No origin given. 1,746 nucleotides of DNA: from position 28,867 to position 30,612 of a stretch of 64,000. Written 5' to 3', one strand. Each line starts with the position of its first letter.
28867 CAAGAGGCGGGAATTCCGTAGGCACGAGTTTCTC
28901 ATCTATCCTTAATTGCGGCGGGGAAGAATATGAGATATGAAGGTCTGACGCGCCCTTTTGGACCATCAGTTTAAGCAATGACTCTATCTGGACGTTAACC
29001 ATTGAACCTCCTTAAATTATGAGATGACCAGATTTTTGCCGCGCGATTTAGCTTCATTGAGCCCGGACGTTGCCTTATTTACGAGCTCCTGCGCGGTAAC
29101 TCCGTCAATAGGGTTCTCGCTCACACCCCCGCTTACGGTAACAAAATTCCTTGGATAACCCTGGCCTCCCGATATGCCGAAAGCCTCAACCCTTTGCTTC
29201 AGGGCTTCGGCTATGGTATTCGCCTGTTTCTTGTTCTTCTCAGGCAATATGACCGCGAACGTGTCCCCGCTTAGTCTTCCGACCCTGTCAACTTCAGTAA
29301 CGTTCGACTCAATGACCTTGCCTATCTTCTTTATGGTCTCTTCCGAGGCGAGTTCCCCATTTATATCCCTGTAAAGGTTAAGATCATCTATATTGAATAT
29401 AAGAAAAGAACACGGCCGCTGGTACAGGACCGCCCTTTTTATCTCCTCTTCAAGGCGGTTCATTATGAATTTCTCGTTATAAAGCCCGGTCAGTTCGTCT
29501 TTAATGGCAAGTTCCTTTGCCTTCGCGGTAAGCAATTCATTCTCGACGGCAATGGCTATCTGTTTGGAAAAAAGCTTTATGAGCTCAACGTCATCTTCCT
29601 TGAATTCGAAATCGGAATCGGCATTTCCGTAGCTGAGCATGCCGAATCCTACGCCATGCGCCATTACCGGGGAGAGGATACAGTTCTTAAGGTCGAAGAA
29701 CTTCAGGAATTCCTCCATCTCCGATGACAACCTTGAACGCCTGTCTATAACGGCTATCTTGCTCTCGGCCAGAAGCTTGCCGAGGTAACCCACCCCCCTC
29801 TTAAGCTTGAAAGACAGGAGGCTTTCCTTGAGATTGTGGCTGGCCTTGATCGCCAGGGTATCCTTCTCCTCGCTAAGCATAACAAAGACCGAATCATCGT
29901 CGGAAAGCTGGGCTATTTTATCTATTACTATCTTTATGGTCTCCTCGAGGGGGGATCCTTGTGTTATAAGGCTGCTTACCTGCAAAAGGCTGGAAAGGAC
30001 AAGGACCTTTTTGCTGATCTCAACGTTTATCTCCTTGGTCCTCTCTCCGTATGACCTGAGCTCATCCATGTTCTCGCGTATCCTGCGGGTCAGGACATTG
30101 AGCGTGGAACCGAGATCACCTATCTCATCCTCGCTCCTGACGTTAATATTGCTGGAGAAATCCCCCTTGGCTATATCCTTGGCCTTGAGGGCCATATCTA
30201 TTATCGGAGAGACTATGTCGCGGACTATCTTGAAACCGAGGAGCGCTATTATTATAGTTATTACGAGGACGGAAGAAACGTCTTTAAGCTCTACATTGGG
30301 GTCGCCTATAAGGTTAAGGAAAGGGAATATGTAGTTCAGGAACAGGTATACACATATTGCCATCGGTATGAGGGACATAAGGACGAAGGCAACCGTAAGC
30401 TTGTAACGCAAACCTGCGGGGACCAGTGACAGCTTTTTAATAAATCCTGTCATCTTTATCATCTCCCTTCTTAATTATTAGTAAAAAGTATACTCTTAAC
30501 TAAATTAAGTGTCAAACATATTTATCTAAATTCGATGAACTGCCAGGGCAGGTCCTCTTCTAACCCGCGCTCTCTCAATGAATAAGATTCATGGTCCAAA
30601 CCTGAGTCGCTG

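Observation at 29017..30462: HAMP-GAF sensor with a catalytically dead GGDEF domain (SGDTF, I-site absent) heading the pilus motor gene block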

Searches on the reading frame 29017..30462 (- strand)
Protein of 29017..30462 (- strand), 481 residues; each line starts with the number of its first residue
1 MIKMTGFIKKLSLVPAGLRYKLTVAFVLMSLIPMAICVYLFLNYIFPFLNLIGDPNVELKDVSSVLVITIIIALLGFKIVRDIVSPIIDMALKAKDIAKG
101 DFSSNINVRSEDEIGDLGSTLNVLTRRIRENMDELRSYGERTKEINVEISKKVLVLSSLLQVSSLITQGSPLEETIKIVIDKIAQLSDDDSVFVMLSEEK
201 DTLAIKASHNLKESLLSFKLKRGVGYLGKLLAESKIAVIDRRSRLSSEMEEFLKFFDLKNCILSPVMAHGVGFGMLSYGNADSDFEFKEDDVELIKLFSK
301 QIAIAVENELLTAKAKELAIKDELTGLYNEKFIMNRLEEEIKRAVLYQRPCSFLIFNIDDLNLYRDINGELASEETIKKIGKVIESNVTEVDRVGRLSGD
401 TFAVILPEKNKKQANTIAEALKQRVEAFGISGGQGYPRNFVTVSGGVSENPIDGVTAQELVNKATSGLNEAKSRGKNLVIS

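Call 5: search_protein_families(library=pfam, proteins=[window:29017-30462:-], max_evalue=0.01)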
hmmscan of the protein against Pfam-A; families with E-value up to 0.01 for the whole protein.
window:29017-30462:- (481 aa): 5 families
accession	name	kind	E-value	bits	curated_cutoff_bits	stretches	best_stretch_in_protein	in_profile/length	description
PF00990.26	GGDEF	-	1.7e-28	99.9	23.8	1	320-477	2-160/161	Diguanylate cyclase, GGDEF domain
PF00672.30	HAMP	-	4.2e-11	43.4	25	1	79-130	2-53/53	HAMP domain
PF01590.32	GAF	-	2.1e-10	41.7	22.4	1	172-306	2-133/133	GAF domain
PF13185.12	GAF_2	-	4.9e-07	30.5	28.6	1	171-307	3-136/136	GAF domain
PF13492.12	GAF_3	-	6.4e-07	30.3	27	1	172-308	2-129/129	GAF domain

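Call 6: search_solved_structures(query=window:29017-30462:-, max_evalue=0.001, show_alignments=4)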
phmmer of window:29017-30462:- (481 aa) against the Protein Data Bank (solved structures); distinct sequences matched with E-value up to 0.001: 46.
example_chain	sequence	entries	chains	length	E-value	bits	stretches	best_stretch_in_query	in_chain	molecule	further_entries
9g86_A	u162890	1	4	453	4.3e-20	75.4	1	315-480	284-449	Response regulator PleD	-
9g85_A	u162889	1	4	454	4.4e-20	75.4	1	315-480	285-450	Response regulator PleD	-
2wb4_A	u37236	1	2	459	4.5e-20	75.3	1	315-480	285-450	DIGUANYLATE CYCLASE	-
1w25_A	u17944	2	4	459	4.5e-20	75.3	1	315-480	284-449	STALKED-CELL DIFFERENTIATION CONTROLLING PROTEIN | RESPONSE REGULATOR PLED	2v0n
3i5c_A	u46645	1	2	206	6.9e-19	71.4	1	296-479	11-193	Fusion of General control protein GCN4 and WSPR response regulator protein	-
6d9m_A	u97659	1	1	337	9.1e-19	71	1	322-479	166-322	Fusion protein of Endolysin,Response receiver sensor diguanylate cyclase, GAF domain-conta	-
6zxm_A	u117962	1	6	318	7e-18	68.1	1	302-481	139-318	Putative GGDEF/response regulator receiver domain protein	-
3ign_A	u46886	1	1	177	1.3e-17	67.2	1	317-480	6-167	Diguanylate cyclase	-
9t28_A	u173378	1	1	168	2.2e-17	66.4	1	322-479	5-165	diguanylate cyclase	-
6zxb_A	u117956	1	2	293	5.2e-17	65.2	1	302-481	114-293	Putative GGDEF/response regulator receiver domain protein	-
6zxc_A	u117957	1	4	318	6.4e-17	64.9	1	302-481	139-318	Putative GGDEF/response regulator receiver domain protein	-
3i5b_A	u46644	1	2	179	1.4e-16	63.8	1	321-479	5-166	WspR response regulator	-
3bre_A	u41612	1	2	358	2.9e-16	62.7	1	316-479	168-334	Probable two-component response regulator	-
7e6g_A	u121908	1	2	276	7.2e-16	61.5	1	313-477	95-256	Putative GGDEF domain protein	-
3i5a_A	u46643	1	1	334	7.8e-16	61.4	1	316-479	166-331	Response regulator/GGDEF domain protein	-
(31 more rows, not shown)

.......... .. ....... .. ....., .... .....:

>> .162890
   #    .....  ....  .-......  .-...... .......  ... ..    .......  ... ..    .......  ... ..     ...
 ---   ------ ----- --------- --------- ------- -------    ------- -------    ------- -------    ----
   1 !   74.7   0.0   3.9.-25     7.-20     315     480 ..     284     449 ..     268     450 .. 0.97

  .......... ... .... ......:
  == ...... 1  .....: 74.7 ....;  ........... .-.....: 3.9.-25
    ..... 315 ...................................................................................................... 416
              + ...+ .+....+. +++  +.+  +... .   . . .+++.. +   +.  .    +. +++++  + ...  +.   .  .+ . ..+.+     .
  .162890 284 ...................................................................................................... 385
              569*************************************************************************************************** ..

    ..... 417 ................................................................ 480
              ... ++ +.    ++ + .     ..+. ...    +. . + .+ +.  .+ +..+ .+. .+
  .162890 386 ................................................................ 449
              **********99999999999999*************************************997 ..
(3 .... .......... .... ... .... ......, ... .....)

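Call 7: search_protein_families(library=ncbifam, proteins=[window:29017-30462:-], max_evalue=0.001)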
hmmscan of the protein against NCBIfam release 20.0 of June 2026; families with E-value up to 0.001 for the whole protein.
window:29017-30462:- (481 aa): 35 families (the best 25 are shown)
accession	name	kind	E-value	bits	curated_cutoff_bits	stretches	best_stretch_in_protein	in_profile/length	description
TIGR00254.1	GGDEF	domain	5.5e-28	97.8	37.4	1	317-479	3-164/168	diguanylate cyclase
NF007135.0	PRK09581.1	equivalog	9.2e-26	90.6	474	1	314-480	287-453/457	PleD family two-component system response regulator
NF038266.1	diguan_SiaD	equivalog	2e-23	83.1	290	1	312-477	87-250/252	biofilm regulation diguanylate cyclase SiaD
NF041606.1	dguan_cyc_DgcA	equivalog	6.7e-22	77.9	370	1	248-479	110-336/340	diguanylate cyclase DgcA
NF047654.1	DiguCycDgcRLepto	equivalog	2.1e-21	76.1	500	1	295-481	110-295/295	diguanylate cyclase DgcR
NF007423.1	PRK09966.1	equivalog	6e-17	61.6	325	1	297-466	221-384/390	diguanylate cyclase DgcN/YfiN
NF007380.0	PRK09894.1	equivalog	2e-16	60.2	256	1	319-480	129-285/296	diguanylate cyclase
NF045675.1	PhdiestaseDibA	equivalog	3.8e-16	58.6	980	1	315-477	199-359/623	phosphodiesterase DibA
NF033092.0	HK_WalK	equivalog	1e-14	54.1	725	1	64-145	182-263/594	cell wall metabolism sensor histidine kinase WalK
NF040885.1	diguan_DgcJ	equivalog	1.9e-14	53.4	500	1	319-427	341-449/493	diguanylate cyclase DgcJ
NF051473.1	DigCycDgcsShew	equivalog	5.3e-14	52.3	400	1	301-477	117-286/291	diguanylate cyclase DgcS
NF011955.1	PRK15426.1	equivalog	1e-11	43.7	408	1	319-429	398-508/564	cellulose biosynthesis regulator diguanylate cyclase DgcQ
NF007599.0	PRK10245.1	equivalog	1.2e-11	43.7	402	1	299-477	192-365/371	diguanylate cyclase AdrA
NF050064.1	BlResRespRegCbrR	equivalog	4.1e-11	42.5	600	1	316-479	251-411/415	bile resistance response regulator CbrR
NF038263.1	prot_phos_SiaA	equivalog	8.5e-10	37.8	700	1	61-146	312-398/658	biofilm regulation protein phosphatase SiaA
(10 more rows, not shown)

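Call 8: find_encoding_contigs(protein=window:29017-30462:-, flank=10000, max_places=6)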
Protein window:29017-30462:- (481 aa): no gene with exactly this product is on record in the collection.
